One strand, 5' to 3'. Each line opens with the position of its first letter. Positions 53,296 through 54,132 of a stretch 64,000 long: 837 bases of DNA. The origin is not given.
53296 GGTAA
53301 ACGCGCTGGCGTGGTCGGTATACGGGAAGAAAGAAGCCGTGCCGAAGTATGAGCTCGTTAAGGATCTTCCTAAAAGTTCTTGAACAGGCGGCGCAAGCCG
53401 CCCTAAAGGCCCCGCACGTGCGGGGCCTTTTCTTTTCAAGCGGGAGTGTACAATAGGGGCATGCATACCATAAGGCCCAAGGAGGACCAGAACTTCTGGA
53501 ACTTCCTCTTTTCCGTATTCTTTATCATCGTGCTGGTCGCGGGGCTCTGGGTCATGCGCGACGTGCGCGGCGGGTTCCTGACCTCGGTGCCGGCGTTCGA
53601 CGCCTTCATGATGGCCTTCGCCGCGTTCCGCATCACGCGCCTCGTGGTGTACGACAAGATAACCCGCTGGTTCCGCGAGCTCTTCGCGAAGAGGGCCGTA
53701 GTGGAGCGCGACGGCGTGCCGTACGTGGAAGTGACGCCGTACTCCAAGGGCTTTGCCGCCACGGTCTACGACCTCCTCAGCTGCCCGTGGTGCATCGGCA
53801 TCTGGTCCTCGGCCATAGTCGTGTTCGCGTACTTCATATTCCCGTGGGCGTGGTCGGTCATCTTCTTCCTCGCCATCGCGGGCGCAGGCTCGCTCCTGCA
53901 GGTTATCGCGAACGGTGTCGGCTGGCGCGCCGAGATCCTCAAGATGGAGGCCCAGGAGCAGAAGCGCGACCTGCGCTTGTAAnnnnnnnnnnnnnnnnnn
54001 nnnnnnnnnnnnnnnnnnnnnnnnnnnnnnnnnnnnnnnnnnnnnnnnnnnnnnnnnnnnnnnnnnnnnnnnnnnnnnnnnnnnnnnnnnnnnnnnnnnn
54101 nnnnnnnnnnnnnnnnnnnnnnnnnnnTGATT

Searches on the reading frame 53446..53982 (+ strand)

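Call 55: search_protein_families(library=pfam, proteins=[window:53446-53982:+], max_evalue=0.001)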
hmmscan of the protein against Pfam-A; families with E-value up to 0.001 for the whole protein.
window:53446-53982:+ (178 aa): 1 family
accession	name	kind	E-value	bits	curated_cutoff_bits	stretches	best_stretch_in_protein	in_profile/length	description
PF07098.16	DUF1360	-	9.5e-24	83.8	21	1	55-154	1-101/102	Protein of unknown function (DUF1360)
